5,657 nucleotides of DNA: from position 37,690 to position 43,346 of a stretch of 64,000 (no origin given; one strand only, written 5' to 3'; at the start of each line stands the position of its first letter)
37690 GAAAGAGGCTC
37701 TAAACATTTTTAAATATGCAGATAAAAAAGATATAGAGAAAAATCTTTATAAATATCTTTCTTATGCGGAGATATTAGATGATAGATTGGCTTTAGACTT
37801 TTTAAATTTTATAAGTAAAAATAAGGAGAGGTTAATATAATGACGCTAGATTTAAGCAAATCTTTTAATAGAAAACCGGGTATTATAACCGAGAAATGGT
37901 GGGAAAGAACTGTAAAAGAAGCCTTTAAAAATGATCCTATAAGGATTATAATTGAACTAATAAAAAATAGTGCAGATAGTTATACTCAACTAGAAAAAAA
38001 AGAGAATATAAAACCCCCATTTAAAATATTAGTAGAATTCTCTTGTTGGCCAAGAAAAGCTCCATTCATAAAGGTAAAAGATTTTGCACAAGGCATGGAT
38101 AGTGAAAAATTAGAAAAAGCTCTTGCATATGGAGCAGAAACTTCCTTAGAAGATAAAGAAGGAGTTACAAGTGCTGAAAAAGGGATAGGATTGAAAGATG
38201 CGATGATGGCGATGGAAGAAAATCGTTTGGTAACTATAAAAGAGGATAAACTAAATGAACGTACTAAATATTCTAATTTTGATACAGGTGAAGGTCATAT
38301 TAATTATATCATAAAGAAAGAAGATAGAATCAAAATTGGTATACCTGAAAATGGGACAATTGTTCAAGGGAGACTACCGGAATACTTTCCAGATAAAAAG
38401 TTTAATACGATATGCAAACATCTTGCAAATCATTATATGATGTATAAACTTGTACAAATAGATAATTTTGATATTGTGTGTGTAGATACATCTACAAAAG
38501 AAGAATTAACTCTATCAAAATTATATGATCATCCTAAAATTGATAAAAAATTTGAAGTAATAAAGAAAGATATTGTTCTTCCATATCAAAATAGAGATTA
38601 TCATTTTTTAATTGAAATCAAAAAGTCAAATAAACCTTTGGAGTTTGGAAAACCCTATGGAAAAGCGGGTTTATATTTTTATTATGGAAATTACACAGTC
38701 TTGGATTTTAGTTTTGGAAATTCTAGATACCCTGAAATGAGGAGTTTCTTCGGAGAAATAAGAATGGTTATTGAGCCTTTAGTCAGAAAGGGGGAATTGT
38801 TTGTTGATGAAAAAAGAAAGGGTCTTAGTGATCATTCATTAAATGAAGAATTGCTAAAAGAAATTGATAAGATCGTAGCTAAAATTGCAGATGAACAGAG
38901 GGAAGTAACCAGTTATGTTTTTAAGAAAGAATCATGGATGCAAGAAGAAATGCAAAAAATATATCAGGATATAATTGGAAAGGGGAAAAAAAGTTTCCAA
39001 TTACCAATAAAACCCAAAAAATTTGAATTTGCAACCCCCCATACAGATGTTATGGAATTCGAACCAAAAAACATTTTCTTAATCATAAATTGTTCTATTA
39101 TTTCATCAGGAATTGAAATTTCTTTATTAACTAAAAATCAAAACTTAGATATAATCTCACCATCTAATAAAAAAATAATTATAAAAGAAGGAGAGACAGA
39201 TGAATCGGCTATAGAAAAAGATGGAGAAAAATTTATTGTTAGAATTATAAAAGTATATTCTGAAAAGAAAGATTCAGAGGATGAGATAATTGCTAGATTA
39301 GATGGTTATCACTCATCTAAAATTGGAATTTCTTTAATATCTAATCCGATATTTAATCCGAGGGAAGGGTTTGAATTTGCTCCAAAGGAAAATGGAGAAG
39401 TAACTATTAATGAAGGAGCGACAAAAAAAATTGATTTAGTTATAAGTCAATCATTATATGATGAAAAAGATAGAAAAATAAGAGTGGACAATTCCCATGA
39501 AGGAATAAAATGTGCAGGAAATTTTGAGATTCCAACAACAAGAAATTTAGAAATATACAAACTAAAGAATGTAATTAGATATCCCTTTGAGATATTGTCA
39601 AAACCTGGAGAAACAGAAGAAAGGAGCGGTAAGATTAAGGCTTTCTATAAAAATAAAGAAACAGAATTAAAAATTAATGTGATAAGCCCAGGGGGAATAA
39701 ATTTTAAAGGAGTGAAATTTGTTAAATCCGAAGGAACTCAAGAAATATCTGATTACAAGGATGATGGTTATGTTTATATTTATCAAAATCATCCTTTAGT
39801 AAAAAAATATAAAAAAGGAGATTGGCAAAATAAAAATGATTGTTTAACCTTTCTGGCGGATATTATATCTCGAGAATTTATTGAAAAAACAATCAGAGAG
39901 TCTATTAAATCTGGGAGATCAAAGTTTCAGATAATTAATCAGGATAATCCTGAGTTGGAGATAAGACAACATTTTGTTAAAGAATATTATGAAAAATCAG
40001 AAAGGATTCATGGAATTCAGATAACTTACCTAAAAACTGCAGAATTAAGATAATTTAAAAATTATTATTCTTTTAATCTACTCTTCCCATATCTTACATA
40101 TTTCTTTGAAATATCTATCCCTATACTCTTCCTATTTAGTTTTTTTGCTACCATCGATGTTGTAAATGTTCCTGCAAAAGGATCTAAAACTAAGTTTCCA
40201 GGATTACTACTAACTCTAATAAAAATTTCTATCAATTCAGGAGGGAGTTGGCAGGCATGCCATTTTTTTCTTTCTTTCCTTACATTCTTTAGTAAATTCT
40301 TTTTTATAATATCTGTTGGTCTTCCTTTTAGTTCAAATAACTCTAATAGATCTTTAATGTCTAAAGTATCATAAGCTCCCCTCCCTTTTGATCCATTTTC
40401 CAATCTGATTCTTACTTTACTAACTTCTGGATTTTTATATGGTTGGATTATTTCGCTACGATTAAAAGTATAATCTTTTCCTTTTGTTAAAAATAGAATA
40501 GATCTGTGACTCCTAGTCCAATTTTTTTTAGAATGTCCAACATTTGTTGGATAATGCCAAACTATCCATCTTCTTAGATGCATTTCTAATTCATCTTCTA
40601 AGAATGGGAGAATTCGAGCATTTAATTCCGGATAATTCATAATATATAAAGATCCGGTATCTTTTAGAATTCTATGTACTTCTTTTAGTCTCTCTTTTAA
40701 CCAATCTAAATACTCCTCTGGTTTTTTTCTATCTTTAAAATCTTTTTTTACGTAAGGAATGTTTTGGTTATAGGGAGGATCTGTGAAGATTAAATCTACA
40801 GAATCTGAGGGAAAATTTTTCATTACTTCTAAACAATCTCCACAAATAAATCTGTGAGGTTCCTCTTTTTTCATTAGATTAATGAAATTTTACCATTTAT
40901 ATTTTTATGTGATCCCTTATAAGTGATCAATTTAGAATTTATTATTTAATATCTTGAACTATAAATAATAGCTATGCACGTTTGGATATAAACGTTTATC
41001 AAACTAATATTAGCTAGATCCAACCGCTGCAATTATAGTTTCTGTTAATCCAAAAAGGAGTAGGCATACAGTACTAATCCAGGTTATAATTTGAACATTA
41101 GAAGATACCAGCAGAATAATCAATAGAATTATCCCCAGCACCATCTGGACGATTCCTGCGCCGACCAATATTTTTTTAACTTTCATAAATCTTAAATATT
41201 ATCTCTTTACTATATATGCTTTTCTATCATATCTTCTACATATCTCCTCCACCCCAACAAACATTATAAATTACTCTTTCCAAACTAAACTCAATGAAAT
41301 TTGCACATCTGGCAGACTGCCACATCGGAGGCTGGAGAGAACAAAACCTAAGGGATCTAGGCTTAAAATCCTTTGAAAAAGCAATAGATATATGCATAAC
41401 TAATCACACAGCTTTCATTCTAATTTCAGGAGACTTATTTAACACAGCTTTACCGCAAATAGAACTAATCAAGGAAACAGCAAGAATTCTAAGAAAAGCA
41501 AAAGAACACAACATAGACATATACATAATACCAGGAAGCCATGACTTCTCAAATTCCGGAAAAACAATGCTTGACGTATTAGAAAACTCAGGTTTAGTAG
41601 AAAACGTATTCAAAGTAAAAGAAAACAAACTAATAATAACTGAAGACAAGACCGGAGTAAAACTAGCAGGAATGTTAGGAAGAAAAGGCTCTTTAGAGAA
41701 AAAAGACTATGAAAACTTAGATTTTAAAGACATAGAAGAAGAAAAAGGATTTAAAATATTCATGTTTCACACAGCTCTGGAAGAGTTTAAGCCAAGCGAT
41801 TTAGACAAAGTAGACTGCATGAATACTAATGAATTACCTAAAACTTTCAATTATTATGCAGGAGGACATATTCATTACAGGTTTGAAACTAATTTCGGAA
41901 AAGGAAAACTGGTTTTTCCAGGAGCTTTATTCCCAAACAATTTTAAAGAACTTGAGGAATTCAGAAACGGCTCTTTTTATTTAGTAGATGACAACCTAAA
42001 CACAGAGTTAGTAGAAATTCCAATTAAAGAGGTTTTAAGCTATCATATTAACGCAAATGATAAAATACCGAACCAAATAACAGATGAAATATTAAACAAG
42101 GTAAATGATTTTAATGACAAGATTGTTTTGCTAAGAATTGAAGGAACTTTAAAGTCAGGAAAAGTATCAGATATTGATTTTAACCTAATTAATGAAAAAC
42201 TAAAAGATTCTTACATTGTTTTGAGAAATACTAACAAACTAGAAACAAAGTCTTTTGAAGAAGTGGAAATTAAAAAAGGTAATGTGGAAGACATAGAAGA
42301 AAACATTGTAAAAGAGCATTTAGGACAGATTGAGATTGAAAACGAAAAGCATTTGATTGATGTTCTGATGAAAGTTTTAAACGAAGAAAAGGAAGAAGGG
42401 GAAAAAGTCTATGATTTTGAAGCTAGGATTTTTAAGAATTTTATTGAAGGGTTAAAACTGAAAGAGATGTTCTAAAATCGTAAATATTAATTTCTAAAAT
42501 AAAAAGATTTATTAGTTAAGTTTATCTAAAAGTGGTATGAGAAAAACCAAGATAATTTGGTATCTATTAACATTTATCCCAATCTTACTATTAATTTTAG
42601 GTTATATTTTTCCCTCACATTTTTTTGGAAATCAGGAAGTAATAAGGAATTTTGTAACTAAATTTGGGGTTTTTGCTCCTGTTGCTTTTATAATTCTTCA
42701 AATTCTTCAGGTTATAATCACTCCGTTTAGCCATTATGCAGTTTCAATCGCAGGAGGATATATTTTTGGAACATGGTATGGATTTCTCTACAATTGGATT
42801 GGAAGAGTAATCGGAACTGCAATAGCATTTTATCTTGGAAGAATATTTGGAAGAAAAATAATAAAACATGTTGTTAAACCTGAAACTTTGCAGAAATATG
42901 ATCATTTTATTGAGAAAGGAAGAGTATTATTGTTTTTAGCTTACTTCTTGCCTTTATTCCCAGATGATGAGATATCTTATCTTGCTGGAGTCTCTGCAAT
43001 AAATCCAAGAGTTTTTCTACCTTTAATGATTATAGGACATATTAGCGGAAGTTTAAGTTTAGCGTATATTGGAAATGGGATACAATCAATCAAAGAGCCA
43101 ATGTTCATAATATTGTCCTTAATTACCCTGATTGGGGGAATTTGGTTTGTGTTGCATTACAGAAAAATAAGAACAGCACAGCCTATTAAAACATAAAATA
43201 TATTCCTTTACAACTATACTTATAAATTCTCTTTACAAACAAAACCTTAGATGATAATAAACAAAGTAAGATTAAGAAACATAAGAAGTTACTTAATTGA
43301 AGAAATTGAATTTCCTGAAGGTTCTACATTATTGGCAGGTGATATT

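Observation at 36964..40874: Three-gene operon ending in a 737-aa GHKL ATPase, convergent with a beta-class DNA methyltransferase: candidate undescribed methylation-linked defence system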

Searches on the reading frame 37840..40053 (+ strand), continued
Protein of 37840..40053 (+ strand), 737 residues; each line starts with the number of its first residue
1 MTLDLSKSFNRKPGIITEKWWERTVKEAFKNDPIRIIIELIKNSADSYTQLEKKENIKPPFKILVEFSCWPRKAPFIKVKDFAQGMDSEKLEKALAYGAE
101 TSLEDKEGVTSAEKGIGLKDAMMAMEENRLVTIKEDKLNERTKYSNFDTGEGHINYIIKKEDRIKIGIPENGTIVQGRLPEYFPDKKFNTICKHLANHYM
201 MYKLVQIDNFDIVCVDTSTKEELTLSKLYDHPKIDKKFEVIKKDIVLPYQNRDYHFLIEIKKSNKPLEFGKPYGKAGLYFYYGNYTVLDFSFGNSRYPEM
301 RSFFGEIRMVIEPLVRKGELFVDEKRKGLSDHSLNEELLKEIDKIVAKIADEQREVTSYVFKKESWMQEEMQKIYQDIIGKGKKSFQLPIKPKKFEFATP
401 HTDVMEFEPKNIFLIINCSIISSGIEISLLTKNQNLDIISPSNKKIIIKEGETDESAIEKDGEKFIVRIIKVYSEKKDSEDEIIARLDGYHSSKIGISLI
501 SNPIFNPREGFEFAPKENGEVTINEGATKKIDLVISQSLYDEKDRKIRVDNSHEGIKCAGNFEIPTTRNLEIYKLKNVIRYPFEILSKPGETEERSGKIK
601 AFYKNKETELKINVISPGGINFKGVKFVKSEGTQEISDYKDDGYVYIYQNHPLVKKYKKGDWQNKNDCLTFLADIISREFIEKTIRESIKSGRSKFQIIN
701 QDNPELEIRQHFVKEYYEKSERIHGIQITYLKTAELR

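Call 100: search_protein_families(library=pfam, proteins=[L032:4568-5764:+, L032:5745-8537:+, L034:2565-3944:-, L034:4160-5647:+, L029:6322-7935:+, L010:5271-7078:+, L057:6887-10915:+, L036:4811-6808:-], max_evalue=0.0001)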
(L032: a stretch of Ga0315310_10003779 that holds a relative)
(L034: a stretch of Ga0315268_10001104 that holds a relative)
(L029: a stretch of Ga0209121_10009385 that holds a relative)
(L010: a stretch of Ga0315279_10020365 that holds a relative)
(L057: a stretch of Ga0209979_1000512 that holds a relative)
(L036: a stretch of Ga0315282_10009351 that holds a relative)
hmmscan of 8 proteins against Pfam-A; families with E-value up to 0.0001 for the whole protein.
L032:4568-5764:+ (398 aa): 2 families
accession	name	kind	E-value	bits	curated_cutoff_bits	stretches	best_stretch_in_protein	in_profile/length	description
PF00149.33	Metallophos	-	1e-15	59.1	21.5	1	3-201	1-190/191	Calcineurin-like phosphoesterase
PF12850.12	Metallophos_2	-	7.1e-08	33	27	1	4-239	2-152/154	Calcineurin-like phosphoesterase superfamily domain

L032:5745-8537:+ (930 aa): 3 families
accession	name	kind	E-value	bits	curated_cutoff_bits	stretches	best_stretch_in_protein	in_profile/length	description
PF13514.12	AAA_27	-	2.8e-10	40.6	22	1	1-59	1-62/206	AAA domain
PF13476.12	AAA_23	-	1.2e-09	39.5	27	1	5-266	1-194/201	AAA domain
PF13175.12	AAA_15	-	9e-08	32.6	32.1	1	1-388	1-266/374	AAA ATPase domain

L034:2565-3944:- (459 aa): 2 families
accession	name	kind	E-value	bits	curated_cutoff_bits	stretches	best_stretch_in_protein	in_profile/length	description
PF00390.24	malic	-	1.2e-28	100.6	23.1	1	31-161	3-181/182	Malic enzyme, N-terminal domain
PF03949.21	Malic_M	-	7.4e-20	71.8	23.5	1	175-399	2-250/258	Malic enzyme, NAD binding domain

L034:4160-5647:+ (495 aa): 0 families

L029:6322-7935:+ (538 aa): 3 families
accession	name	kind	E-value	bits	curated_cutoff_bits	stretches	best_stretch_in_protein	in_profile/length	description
PF00112.29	Peptidase_C1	-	1.3e-37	130.5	20.7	1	68-279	2-218/220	Papain family cysteine protease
PF18911.6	PKD_4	-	1.3e-29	102.5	27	2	394-452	21-80/85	PKD domain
PF00801.26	PKD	-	2.9e-22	78.9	23.5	2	394-450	18-75/80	PKD domain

L010:5271-7078:+ (602 aa): 1 family
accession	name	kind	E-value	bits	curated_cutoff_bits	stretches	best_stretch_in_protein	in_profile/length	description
PF04389.22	Peptidase_M28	-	5.7e-25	88.6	21.3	1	292-494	1-173/193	Peptidase family M28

L057:6887-10915:+ (1342 aa): 1 family
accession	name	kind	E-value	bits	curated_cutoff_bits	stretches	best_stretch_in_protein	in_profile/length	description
PF06745.19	ATPase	-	1.1e-08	35.2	26.6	1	1127-1315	2-192/231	KaiC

L036:4811-6808:- (665 aa): 1 family
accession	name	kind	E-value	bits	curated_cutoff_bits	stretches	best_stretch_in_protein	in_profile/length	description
PF01841.26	Transglut_core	-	5.8e-18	65.6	23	1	406-516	2-108/108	Transglutaminase-like superfamily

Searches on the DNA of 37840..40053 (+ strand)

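Call 102: search_rna_families(source=L032, start=3800, end=4650, threshold=gathering)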
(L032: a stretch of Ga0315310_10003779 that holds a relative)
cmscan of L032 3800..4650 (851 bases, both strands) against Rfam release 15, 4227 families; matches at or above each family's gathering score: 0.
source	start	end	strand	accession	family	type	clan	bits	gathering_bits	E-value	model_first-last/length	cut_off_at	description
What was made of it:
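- Tried and rejected: The L032 spacer between the cassette and Mre11: no Rfam family (call 102).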

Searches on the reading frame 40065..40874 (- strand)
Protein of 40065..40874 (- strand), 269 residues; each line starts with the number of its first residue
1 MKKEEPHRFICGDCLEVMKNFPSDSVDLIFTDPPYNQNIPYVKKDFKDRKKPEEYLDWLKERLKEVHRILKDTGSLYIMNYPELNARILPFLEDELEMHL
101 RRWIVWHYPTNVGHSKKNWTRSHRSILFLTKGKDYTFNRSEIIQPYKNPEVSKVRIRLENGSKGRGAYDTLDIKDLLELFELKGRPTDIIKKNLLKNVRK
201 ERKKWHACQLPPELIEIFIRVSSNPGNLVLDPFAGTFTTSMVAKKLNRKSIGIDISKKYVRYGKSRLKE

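Call 3: search_protein_families(library=pfam, proteins=[window:40065-40874:-], max_evalue=0.1)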
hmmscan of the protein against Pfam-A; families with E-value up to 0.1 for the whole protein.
window:40065-40874:- (269 aa): 7 families
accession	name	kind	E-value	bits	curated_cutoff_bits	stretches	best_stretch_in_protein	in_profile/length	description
PF01555.25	N6_N4_Mtase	-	9.4e-53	179.9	26.7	1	26-263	1-219/221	DNA methylase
PF13847.12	Methyltransf_31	-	1.6e-05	25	27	0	225-268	3-49/145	Methyltransferase domain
PF02086.21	MethyltransfD12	-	0.0019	18.4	22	0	9-37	160-187/253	D12 class N6 adenine-specific DNA methyltransferase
PF08241.18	Methyltransf_11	-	0.0026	18.8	21.2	0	59-78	76-95/95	Methyltransferase domain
PF13649.12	Methyltransf_25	-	0.015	16.4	27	0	235-268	7-42/97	Methyltransferase domain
PF03602.21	Cons_hypoth95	-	0.041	14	24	0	14-39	100-127/182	Conserved hypothetical protein 95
PF01170.24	UPF0020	-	0.077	13.1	22.3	0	21-40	117-136/197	RMKL-like, methyltransferase domain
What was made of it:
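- On Beta-class N6A/N4C DNA methyltransferase (PF01555), for the gene at 40065-40874: PF01555 E=9.4e-53 (call 3).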

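Call 4: search_protein_families(library=padloc, proteins=[window:40065-40874:-], max_evalue=0.1)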
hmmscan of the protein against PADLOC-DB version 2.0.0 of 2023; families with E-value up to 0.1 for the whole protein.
window:40065-40874:- (269 aa): 79 families (the best 25 are shown)
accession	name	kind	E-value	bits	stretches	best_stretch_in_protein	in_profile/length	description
PDLC03299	MTase_II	-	2e-58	196.2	1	4-268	12-258/296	Type II methyltransferase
PDLC03371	MTase_II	-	1.5e-51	173.5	1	6-269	10-254/260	Type II methyltransferase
PDLC03337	MTase_II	-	3.7e-48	162.1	1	12-267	14-246/264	Type II methyltransferase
PDLC03387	MTase_II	-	4.4e-40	135.7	2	98-268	140-276/289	Type II methyltransferase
PDLC03339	MTase_II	-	3.4e-35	119.6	1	9-268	6-272/399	Type II methyltransferase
PDLC03353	MTase_II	-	2.7e-34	116.9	1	6-267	9-250/260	Type II methyltransferase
PDLC03238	MTase_II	-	8.7e-33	112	1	8-257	125-355/428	Type II methyltransferase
PDLC03265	MTase_II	-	2.1e-31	107.6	2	10-115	28-131/333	Type II methyltransferase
PDLC03230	MTase_II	-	8.8e-31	105.5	1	8-261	37-276/360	Type II methyltransferase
PDLC03216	MTase_II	-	9.6e-31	105.1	2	200-268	188-256/364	Type II methyltransferase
PDLC03320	MTase_II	-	5.3e-29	99.3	1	11-268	37-275/289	Type II methyltransferase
PDLC03738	oMTase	-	4.8e-26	89.3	2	200-268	198-266/376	orphan methyltransferase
PDLC03300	MTase_II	-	1.7e-25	87.8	3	185-267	195-276/302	Type II methyltransferase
PDLC03295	MTase_II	-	7.4e-25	86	1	8-268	5-267/292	Type II methyltransferase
PDLC03327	MTase_II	-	3.4e-24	83.7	1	9-264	42-281/319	Type II methyltransferase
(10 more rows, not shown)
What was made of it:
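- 40065..40874 (-): Gene D: a beta-class N6A/N4C DNA methyltransferase (269 aa, motif IV DPPY), convergent with gene C. PF01555 E=9.4e-53 and PADLOC MTase_II E=2e-58 (calls 3, 4).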

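Call 5: search_protein_families(library=ncbifam, proteins=[window:40065-40874:-], max_evalue=0.1)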
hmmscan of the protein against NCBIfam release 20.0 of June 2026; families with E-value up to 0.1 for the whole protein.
window:40065-40874:- (269 aa): 9 families
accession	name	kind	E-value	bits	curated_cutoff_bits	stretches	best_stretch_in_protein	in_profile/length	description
NF008572.0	PRK11524.1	equivalog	2.6e-47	161.3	292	2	4-143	12-148/294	adenine-specific DNA-methyltransferase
NF050803.1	DnaMtaseCcrMCaul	equivalog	1.3e-27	96.6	830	2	200-268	180-248/350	adenine-specific DNA-methyltransferase CcrM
NF010253.0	PRK13699.1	subfamily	3.9e-21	75.8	244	2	8-74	3-66/226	DNA methyltransferase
TIGR01177.1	TIGR01177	hypoth_equivalog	1.2e-06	28.1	316.55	2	200-268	156-225/330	TIGR01177 family methyltransferase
NF008748.0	PRK11783.1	equivalog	0.00029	19.2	466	1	4-64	591-650/704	bifunctional 23S rRNA (guanine(2069)-N(7))-methyltransferase RlmK/23S rRNA (guanine(2445)-N(2))-methyltransferase RlmL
TIGR01934.1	MenG_MenH_UbiE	subfamily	0.0015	17.8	158.35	0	60-86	123-149/223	ubiquinone/menaquinone biosynthesis methyltransferase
NF001244.0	PRK00216.1-5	equivalog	0.005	16.2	216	0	60-83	135-158/236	bifunctional demethylmenaquinone methyltransferase/2-methoxy-6-polyprenyl-1,4-benzoquinol methylase UbiE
TIGR00571.1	dam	subfamily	0.0067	16.1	114.85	1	7-74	157-219/267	Dam family site-specific DNA-(adenine-N6)-methyltransferase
NF040721.1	Trm14_Arch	equivalog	0.012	14.7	280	0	8-40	274-304/370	tRNA (guanine(6)-N2)-methyltransferase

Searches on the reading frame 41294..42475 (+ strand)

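Call 98: search_protein_families(library=pfam, proteins=[window:41294-42475:+], max_evalue=0.0001)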
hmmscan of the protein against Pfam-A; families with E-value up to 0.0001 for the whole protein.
window:41294-42475:+ (393 aa): 1 family
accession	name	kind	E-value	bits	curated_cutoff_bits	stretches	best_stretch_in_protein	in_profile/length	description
PF00149.33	Metallophos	-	1.7e-11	45.4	21.5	1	1-195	1-190/191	Calcineurin-like phosphoesterase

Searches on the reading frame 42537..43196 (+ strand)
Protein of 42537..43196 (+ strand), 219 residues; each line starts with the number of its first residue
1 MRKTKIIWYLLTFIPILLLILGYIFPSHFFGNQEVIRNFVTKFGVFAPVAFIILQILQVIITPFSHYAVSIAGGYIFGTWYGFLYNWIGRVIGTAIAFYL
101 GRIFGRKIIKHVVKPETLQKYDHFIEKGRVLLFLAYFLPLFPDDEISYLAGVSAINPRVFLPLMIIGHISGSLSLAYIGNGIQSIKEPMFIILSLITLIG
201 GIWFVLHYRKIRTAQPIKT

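Call 98: search_protein_families(library=pfam, proteins=[window:42537-43196:+], max_evalue=0.0001)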
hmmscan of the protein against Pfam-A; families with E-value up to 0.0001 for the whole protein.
window:42537-43196:+ (219 aa): 1 family
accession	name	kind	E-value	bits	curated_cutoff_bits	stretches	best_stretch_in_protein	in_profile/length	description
PF09335.16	VTT_dom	-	4.2e-27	95.5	33.9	1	66-180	3-122/123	VTT domain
